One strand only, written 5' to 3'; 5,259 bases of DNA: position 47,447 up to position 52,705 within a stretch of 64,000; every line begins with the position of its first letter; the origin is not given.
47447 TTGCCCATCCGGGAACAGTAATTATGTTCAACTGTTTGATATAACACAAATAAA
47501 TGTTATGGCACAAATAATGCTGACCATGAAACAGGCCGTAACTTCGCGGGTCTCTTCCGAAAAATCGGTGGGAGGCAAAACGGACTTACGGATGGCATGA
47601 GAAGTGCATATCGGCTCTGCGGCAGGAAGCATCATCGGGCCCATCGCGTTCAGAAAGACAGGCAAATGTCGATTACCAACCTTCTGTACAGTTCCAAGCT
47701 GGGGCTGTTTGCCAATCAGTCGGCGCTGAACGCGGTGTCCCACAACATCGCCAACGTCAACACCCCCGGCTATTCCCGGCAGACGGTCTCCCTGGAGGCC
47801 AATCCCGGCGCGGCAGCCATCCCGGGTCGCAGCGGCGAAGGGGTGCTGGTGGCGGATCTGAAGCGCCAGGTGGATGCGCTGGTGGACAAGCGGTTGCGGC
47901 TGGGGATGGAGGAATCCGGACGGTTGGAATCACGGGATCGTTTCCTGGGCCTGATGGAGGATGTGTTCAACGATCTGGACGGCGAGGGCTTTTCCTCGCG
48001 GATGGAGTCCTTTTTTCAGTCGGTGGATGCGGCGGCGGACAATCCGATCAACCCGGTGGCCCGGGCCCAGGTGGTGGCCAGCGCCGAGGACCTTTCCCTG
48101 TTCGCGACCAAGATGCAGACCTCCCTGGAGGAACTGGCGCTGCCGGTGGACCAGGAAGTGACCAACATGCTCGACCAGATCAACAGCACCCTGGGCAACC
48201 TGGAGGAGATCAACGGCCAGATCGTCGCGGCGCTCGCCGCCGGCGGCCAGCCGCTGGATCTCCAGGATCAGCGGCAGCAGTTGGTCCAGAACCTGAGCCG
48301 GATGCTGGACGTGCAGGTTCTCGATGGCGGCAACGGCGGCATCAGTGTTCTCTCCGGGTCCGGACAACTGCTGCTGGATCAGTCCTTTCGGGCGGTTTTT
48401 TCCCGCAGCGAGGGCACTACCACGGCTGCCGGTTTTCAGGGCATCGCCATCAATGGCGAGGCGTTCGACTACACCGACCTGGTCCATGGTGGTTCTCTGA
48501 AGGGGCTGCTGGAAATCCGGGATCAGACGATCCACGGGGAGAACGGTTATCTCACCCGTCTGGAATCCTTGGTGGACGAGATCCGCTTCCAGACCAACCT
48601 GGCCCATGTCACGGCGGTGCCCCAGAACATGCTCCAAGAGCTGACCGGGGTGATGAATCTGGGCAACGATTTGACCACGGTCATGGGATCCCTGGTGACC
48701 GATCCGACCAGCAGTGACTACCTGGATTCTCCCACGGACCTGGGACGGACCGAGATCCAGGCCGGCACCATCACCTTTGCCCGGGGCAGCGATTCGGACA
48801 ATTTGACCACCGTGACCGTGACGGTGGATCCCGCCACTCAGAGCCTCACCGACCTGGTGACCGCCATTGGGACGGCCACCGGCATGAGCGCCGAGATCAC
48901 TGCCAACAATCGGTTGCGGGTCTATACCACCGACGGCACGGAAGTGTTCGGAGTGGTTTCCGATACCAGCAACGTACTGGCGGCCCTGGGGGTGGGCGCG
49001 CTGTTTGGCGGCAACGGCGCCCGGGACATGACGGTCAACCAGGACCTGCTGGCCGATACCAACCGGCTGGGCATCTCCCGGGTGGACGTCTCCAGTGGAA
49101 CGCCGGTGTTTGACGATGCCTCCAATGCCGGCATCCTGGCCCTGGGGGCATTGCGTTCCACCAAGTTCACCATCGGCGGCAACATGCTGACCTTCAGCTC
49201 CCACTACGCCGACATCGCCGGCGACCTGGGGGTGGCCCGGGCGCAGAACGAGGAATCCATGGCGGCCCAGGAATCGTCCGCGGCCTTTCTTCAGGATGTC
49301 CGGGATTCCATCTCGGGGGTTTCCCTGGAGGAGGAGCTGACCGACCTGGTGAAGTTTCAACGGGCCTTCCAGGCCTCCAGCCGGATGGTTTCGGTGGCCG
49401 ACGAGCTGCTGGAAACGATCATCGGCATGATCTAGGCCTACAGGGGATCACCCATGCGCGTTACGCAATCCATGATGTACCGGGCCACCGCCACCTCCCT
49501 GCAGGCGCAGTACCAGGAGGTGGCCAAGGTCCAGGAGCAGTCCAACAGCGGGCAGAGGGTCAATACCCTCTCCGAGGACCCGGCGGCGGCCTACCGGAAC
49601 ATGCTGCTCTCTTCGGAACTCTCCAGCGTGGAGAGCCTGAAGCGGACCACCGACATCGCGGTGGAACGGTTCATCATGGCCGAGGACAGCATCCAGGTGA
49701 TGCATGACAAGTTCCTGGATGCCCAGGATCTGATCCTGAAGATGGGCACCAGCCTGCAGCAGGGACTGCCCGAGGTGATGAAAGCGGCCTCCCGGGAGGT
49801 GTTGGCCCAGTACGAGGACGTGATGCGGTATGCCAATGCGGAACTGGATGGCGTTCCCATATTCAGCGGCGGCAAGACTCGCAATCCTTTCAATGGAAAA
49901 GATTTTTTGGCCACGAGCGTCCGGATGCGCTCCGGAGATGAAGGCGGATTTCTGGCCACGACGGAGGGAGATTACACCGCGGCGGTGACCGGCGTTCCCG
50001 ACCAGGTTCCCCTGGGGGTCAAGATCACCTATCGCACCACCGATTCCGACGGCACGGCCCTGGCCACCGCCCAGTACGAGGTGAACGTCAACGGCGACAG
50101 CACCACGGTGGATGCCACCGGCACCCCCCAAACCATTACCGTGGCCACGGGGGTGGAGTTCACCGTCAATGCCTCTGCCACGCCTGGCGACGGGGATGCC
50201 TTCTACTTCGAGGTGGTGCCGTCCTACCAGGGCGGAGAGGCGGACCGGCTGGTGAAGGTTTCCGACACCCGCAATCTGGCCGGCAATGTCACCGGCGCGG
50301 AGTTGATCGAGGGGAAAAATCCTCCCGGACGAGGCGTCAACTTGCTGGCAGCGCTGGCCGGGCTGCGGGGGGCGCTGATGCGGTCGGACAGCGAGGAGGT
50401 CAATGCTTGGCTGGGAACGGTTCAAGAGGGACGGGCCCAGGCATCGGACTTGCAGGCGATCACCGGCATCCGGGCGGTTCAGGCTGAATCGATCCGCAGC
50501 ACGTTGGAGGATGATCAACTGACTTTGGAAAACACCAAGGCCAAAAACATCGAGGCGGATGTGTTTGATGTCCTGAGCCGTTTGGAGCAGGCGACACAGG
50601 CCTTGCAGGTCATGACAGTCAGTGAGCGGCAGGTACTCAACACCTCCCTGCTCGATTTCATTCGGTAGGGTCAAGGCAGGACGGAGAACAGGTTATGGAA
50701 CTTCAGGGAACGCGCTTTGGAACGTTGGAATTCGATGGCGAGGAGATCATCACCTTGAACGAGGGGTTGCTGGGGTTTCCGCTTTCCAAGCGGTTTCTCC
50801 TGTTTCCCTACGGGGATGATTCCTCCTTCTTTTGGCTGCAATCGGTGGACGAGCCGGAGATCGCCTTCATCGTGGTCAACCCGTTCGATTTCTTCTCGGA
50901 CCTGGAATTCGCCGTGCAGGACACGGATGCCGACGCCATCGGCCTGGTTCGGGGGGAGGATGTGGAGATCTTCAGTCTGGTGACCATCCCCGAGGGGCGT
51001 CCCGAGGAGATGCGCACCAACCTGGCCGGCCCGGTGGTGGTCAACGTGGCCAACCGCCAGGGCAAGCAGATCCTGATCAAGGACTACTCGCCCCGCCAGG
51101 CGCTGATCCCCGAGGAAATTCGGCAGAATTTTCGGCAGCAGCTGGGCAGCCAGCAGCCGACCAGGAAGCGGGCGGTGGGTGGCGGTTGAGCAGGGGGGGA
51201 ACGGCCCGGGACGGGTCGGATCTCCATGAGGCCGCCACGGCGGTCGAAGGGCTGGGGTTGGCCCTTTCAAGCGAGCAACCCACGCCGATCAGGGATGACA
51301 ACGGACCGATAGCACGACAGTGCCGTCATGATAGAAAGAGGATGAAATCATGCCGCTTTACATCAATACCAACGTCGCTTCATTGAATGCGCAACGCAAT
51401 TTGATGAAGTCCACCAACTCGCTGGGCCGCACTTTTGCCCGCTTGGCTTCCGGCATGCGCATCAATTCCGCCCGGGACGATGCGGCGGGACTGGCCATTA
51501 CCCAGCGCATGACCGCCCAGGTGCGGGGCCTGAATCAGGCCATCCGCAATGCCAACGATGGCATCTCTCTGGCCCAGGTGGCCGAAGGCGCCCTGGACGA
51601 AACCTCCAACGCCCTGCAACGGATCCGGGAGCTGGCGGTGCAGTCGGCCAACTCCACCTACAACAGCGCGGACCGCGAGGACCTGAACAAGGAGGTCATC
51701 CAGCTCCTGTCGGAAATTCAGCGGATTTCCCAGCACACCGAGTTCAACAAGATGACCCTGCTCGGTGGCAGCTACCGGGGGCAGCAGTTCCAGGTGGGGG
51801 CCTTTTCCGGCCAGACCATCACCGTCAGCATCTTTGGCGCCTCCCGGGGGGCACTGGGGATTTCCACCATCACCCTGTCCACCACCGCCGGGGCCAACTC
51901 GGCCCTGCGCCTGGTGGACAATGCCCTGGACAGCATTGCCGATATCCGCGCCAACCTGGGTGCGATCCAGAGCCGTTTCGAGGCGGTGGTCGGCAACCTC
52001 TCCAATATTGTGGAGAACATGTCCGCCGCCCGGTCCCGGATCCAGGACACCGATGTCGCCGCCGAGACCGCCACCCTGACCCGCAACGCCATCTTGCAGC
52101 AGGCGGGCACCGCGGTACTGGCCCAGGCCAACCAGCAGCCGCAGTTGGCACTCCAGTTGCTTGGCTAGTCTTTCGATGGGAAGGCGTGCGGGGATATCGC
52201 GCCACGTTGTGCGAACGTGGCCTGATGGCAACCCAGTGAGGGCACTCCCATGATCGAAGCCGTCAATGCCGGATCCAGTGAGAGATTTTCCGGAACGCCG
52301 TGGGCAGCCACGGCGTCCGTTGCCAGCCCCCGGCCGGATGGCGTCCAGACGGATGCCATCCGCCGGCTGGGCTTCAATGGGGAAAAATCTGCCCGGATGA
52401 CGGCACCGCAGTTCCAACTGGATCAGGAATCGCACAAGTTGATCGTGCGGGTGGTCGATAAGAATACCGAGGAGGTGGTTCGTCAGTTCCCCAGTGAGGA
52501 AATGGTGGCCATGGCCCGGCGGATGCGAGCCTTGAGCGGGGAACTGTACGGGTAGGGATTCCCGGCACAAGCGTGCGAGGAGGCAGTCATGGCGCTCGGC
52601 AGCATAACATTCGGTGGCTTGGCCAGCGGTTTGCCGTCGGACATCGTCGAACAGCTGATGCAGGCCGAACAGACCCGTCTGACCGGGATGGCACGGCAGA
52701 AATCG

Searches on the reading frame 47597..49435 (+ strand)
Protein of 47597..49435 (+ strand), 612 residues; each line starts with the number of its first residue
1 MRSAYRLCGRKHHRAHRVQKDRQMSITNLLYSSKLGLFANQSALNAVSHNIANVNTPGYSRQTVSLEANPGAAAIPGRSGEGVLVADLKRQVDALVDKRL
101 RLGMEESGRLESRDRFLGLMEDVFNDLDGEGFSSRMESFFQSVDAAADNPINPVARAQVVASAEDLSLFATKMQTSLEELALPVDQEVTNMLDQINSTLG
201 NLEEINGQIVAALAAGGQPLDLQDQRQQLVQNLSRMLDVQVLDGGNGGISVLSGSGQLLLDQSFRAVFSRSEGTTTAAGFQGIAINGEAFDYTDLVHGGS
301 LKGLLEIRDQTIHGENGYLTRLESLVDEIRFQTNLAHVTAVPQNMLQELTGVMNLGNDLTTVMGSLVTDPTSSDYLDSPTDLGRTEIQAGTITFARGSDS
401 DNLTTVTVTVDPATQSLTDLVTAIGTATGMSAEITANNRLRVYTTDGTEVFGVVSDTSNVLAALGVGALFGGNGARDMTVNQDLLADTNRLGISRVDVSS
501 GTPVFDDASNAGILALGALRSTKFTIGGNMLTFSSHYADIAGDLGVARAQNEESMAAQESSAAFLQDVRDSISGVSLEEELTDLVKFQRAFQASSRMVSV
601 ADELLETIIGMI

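Call 9: search_protein_families(library=pfam, proteins=[window:47597-49435:+])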
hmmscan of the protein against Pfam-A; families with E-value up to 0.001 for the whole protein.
window:47597-49435:+ (612 aa): 3 families
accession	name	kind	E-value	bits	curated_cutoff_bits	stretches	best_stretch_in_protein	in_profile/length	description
PF22638.1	FlgK_D1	-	2.2e-39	135.9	28.6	1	120-321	4-205/233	Flagellar hook-associated protein FlgK helical domain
PF06429.18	Flg_bbr_C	-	2.1e-12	46.8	23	1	572-610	7-45/46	Flagellar basal body rod FlgEFG protein C-terminal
PF00460.25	Flg_bb_rod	-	7.3e-07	29.5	20.7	1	36-59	7-30/31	Flagella basal body rod protein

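Call 13: find_related_loci(query=window:47597-49435:+, collection=genome_contigs, flank=10000)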
Query window:47597-49435:+ (612 aa) in genome_contigs; peptide patterns used: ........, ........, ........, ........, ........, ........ (x = any residue, [..] = any of these).
38 stretches matched a pattern, but none encodes a relative of the query by tblastn (E <= 1e-3).
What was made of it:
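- Tried and rejected: The FlgK scan of genome_contigs found nothing (call 13).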

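Call 14: find_homologous_proteins(query=window:47597-49435:+, max_evalue=1e-10)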
Query window:47597-49435:+ (612 aa): 303 proteins with E <= 1e-10 among 8000 candidates; the best 120 are listed.
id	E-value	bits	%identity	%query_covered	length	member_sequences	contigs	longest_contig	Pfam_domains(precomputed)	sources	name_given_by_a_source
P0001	0.0e+0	1237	100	96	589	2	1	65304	PF06429.19,PF00460.26,PF22638.2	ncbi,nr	ncbi:MAG: flagellar hook-associated protein FlgK [Magnetococcales bacterium]|nr:flagellar hook-assoc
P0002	2.2e-200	685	57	96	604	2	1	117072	PF06429.19,PF00460.26,PF22638.2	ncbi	ncbi:MAG: flagellar hook-associated protein FlgK [Magnetococcus sp. DMHC-1]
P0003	4.5e-185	635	55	96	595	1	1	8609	PF06429.19,PF00460.26,PF22638.2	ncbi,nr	ncbi:MAG: flagellar hook-associated protein FlgK [Magnetococcales bacterium]|nr:flagellar hook-assoc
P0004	3.1e-184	632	54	96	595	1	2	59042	PF06429.19,PF00460.26,PF22638.2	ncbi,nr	ncbi:MAG: flagellar hook-associated protein FlgK [Magnetococcales bacterium]|nr:flagellar hook-assoc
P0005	4.0e-168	579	50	96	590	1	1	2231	PF06429.19,PF22638.2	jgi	-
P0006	5.5e-168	578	50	96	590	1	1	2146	PF06429.19,PF22638.2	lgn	-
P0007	1.2e-167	577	51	96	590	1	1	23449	PF06429.19,PF22638.2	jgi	jgi:flagellar hook-associated protein 1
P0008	5.1e-164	565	50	96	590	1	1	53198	PF06429.19,PF22638.2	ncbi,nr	ncbi:MAG: flagellar hook-associated protein FlgK [Magnetococcales bacterium]|nr:flagellar hook-assoc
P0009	4.5e-162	559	50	96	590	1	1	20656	PF06429.19,PF00460.26,PF22638.2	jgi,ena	jgi:flagellar hook-associated protein 1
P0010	6.6e-161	555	49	96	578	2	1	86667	PF06429.19,PF22638.2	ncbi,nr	ncbi:MAG: flagellar hook-associated protein FlgK [Magnetococcales bacterium]|nr:flagellar hook-assoc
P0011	5.7e-160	552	48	96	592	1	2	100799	PF06429.19,PF22638.2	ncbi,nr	ncbi:MAG: flagellar hook-associated protein FlgK [Magnetococcales bacterium]|nr:flagellar hook-assoc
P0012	5.4e-159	549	49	96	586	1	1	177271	PF06429.19,PF22638.2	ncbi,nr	ncbi:MAG: flagellar hook-associated protein FlgK [Magnetococcales bacterium]|nr:flagellar hook-assoc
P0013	7.7e-158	545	49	96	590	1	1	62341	PF06429.19,PF22638.2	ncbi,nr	ncbi:MAG: flagellar hook-associated protein FlgK [Magnetococcales bacterium]|nr:flagellar hook-assoc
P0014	8.1e-158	545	47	96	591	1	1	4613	PF06429.19,PF00460.26,PF22638.2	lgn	-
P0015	5.2e-156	539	48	96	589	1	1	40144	PF06429.19,PF22638.2,PF07196.19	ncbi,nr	ncbi:MAG: flagellar hook-associated protein FlgK [Magnetococcales bacterium]|nr:flagellar hook-assoc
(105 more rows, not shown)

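Call 16: find_encoding_contigs(protein=P0002, flank=10000, max_places=2)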
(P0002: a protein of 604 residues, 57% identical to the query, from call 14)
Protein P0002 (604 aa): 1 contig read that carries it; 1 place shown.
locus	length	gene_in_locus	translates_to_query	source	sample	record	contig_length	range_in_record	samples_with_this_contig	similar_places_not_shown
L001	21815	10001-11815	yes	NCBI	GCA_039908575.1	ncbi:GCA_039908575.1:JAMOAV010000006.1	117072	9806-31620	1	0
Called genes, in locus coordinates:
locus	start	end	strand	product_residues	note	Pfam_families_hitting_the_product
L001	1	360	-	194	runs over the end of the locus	PF12100:DUF3576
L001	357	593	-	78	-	-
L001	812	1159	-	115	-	PF12844:HTH_19 (weak), PF13560:HTH_31 (weak), PF01381:HTH_3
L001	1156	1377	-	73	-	PF04255:DUF433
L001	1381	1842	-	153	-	PF01724:DUF29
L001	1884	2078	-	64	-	-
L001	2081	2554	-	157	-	-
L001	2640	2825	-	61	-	PF15919:HicB_lk_antitox (weak), PF21748:UPF0150 (weak)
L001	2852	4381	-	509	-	PF13385:Laminin_G_3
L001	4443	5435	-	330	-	-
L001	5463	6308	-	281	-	-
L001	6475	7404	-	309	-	-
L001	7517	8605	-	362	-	PF00155:Aminotran_1_2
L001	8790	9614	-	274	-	PF00459:Inositol_P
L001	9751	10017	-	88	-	-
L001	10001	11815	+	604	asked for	PF00460:Flg_bb_rod (weak), PF22638:FlgK_D1, PF06429:Flg_bbr_C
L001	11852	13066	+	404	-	PF00669:Flagellin_N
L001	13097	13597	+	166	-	PF02623:FliW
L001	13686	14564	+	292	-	PF00669:Flagellin_N, PF00700:Flagellin_C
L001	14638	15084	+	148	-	PF03646:FlaG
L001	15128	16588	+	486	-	PF02465:FliD_N, PF07196:Flagellin_IN, PF07195:FliD_C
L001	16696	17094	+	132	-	PF02561:FliS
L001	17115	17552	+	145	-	PF02561:FliS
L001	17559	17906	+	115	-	-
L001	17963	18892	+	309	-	PF13489:Methyltransf_23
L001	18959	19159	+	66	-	-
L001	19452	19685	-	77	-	PF14384:BrnA_antitoxin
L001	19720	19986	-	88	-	PF04365:BrnT_toxin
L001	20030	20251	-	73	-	-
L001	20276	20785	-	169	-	-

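Call 17: find_encoding_contigs(protein=P0004, flank=10000, max_places=2)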
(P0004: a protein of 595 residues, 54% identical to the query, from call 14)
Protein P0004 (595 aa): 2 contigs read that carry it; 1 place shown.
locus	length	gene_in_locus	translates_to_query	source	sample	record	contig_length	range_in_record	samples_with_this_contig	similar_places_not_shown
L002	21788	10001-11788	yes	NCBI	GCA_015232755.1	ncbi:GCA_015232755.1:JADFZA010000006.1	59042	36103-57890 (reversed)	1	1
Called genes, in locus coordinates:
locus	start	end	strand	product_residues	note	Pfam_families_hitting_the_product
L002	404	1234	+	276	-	PF00669:Flagellin_N, PF00700:Flagellin_C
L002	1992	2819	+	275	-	PF00669:Flagellin_N, PF00700:Flagellin_C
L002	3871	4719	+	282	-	PF00669:Flagellin_N, PF00700:Flagellin_C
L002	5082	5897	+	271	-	PF00669:Flagellin_N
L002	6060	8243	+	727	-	PF00515:TPR_1 (faint), PF07719:TPR_2 (faint), PF13414:TPR_11 (faint), PF13428:TPR_14 (faint), PF13432:TPR_16 (faint), PF14559:TPR_19 (weak), PF13181:TPR_8 (faint), PF13524:Glyco_trans_1_2, +1 more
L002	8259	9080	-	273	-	PF00459:Inositol_P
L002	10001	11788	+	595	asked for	PF00460:Flg_bb_rod (faint), PF22638:FlgK_D1, PF06429:Flg_bbr_C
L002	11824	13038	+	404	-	PF00669:Flagellin_N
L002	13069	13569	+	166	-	PF02623:FliW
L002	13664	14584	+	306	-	PF00669:Flagellin_N, PF00700:Flagellin_C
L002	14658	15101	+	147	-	PF03646:FlaG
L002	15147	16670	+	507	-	PF02465:FliD_N, PF07195:FliD_C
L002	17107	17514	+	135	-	PF02561:FliS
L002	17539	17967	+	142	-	PF02561:FliS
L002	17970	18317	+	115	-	-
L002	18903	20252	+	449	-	PF00275:EPSP_synthase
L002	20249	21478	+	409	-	PF13489:Methyltransf_23, PF08241:Methyltransf_11, PF08242:Methyltransf_12, PF13649:Methyltransf_25, PF13847:Methyltransf_31 (weak)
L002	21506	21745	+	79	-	-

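Call 39: find_encoding_contigs(protein=P0001, flank=10000, max_places=2)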
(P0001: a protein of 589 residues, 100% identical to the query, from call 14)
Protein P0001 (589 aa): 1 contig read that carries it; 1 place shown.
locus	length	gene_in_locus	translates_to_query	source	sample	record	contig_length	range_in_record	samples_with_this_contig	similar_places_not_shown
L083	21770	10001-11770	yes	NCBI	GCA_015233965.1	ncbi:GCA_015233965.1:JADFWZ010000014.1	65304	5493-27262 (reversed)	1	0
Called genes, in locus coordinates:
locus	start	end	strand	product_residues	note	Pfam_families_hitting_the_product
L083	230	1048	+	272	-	PF00669:Flagellin_N, PF00700:Flagellin_C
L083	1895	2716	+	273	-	PF00669:Flagellin_N, PF00700:Flagellin_C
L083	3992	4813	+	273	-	PF00669:Flagellin_N, PF00700:Flagellin_C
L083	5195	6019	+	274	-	PF00669:Flagellin_N, PF00700:Flagellin_C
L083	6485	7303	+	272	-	PF00669:Flagellin_N, PF00700:Flagellin_C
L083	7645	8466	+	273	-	PF00669:Flagellin_N, PF00700:Flagellin_C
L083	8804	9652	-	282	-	PF00459:Inositol_P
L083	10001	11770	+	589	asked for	PF00460:Flg_bb_rod (weak), PF22638:FlgK_D1, PF06429:Flg_bbr_C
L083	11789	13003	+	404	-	PF00669:Flagellin_N (weak)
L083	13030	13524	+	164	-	PF02623:FliW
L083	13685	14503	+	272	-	PF00669:Flagellin_N, PF00700:Flagellin_C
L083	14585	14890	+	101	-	PF03646:FlaG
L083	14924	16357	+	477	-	PF02465:FliD_N, PF07195:FliD_C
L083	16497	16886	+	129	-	PF02561:FliS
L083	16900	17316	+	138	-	PF02561:FliS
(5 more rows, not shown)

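Call 87: find_encoding_contigs(protein=P0003, flank=10000, max_places=1)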
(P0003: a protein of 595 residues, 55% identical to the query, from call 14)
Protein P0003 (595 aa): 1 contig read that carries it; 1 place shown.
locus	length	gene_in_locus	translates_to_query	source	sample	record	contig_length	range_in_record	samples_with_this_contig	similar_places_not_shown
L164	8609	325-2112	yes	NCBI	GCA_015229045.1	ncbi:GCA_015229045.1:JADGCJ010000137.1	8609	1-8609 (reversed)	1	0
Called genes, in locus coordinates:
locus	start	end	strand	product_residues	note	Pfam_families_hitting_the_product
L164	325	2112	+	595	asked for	PF00460:Flg_bb_rod (weak), PF22638:FlgK_D1, PF06429:Flg_bbr_C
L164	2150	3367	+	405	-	PF00669:Flagellin_N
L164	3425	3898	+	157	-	PF02623:FliW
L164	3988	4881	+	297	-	PF00669:Flagellin_N, PF00700:Flagellin_C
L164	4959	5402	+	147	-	PF03646:FlaG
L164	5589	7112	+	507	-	PF02465:FliD_N, PF07196:Flagellin_IN, PF07195:FliD_C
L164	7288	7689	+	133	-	PF02561:FliS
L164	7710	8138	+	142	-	PF02561:FliS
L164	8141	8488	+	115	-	-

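Call 88: find_encoding_contigs(protein=P0008, flank=10000, max_places=1)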
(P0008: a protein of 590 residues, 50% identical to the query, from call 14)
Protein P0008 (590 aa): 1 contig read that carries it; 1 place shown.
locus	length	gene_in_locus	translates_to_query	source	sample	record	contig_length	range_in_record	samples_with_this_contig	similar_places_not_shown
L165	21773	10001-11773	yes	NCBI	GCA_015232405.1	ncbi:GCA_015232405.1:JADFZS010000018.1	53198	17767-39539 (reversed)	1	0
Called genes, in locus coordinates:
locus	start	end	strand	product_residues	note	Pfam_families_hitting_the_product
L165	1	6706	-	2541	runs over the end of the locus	PF00028:Cadherin (faint)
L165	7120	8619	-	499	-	PF07719:TPR_2 (faint), PF24885:TPR_NPHP3, PF17874:TPR_MalT (faint), PF00515:TPR_1 (faint), PF13181:TPR_8 (faint), PF13374:TPR_10 (faint), PF13424:TPR_12, PF13424:TPR_12, +1 more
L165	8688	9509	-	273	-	PF00459:Inositol_P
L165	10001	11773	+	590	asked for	PF22638:FlgK_D1, PF06429:Flg_bbr_C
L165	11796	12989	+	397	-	PF00669:Flagellin_N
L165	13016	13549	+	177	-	PF02623:FliW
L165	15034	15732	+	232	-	PF00700:Flagellin_C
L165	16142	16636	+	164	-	PF02623:FliW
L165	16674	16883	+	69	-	-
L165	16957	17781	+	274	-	PF00669:Flagellin_N, PF00700:Flagellin_C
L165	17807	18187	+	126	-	-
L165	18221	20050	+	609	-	PF02465:FliD_N, PF07195:FliD_C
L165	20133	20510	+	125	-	PF02561:FliS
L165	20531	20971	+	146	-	PF02561:FliS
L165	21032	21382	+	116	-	-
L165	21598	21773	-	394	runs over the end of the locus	PF04055:Radical_SAM, PF06969:HemN_C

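Call 89: find_encoding_contigs(protein=P0012, flank=10000, max_places=1)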
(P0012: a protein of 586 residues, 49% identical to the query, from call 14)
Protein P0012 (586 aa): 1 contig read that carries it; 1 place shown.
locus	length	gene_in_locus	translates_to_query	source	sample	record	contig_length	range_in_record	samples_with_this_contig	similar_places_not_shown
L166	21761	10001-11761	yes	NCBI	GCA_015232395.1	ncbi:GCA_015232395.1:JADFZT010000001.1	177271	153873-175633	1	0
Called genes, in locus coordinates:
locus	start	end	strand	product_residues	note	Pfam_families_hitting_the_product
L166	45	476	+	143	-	PF02050:FliJ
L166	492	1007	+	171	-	PF03448:MgtE_N (faint)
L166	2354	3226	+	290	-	PF00669:Flagellin_N, PF00700:Flagellin_C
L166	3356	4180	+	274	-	PF00669:Flagellin_N, PF00700:Flagellin_C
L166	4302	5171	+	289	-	PF00669:Flagellin_N, PF00700:Flagellin_C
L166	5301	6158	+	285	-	PF00669:Flagellin_N, PF00700:Flagellin_C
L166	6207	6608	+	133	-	PF03646:FlaG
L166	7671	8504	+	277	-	PF00669:Flagellin_N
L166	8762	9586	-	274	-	PF00459:Inositol_P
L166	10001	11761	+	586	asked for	PF22638:FlgK_D1, PF06429:Flg_bbr_C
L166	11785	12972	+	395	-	PF00669:Flagellin_N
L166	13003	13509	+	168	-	PF02623:FliW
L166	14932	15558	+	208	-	PF00700:Flagellin_C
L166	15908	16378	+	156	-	PF02623:FliW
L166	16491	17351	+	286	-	PF00669:Flagellin_N, PF00700:Flagellin_C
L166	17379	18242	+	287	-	PF00669:Flagellin_N, PF00700:Flagellin_C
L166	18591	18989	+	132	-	PF03646:FlaG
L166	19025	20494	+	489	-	PF02465:FliD_N, PF07196:Flagellin_IN (weak), PF07195:FliD_C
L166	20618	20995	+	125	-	PF02561:FliS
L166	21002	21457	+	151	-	PF02561:FliS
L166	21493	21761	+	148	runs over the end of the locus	-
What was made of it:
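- On Flagellin-mRNA CsrA target/sponge in FliW systems (C. jejuni flaA, B. subtilis hag type): The same order is seen in L001, L002, L164, L165 and L166 (calls 16, 17, 87-89).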

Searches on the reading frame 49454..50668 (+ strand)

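Call 10: search_protein_families(library=pfam, proteins=[window:49454-50668:+])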
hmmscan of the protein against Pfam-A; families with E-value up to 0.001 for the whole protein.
window:49454-50668:+ (404 aa): 1 family
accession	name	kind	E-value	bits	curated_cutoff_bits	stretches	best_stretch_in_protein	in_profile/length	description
PF00669.25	Flagellin_N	-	5.1e-07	30.3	26.6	1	5-104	3-102/139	Bacterial flagellin N-terminal helical region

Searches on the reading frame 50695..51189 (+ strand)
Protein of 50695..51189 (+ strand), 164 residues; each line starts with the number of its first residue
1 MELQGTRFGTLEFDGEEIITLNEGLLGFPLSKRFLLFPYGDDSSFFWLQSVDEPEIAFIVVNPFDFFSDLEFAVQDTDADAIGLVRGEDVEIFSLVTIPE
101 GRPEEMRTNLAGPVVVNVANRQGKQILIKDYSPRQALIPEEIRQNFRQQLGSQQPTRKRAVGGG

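Call 10: search_protein_families(library=pfam, proteins=[window:50695-51189:+])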
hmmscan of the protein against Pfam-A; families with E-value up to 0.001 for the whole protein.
window:50695-51189:+ (164 aa): 1 family
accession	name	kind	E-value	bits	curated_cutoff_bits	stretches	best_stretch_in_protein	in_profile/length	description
PF02623.20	FliW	-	2.6e-34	118.1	25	1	19-131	1-116/122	FliW protein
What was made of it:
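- On Flagellin-mRNA CsrA target/sponge in FliW systems (C. jejuni flaA, B. subtilis hag type): FliW at 50695-51189, Pfam E 2.6e-34, in the order flgK-flgL-fliW-flagellin (call 10).
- Checked: FliW lies at 50695-51189, 9.1 kb downstream, as stated (call 10).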

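Call 65: search_protein_families(library=pfam, proteins=[window:50695-51189:+], max_evalue=1)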
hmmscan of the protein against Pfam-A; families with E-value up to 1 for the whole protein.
window:50695-51189:+ (164 aa): 2 families
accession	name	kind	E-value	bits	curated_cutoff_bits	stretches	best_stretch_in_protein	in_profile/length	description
PF02623.20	FliW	-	2.6e-34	118.1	25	1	19-131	1-116/122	FliW protein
PF05195.22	AMP_N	-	0.17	12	24.6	1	37-61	34-58/121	Aminopeptidase P, N-terminal domain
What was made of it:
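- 50695..51189 (+): fliW, the protein antagonist of CsrA, in the order flgK-flgL-fliW-flagellin 7. Pfam FliW, E 2.6e-34 (calls 10, 65).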

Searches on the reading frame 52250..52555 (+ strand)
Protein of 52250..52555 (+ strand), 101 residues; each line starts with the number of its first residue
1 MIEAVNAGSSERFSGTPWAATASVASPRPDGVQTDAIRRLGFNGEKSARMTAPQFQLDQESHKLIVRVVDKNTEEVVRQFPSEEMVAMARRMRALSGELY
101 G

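Call 65: search_protein_families(library=pfam, proteins=[window:52250-52555:+], max_evalue=1)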
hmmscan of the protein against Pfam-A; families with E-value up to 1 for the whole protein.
window:52250-52555:+ (101 aa): 1 family
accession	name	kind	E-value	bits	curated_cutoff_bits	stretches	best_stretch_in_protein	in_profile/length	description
PF03646.20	FlaG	-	4.2e-14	52.9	23.8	1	50-99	49-98/101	FlaG protein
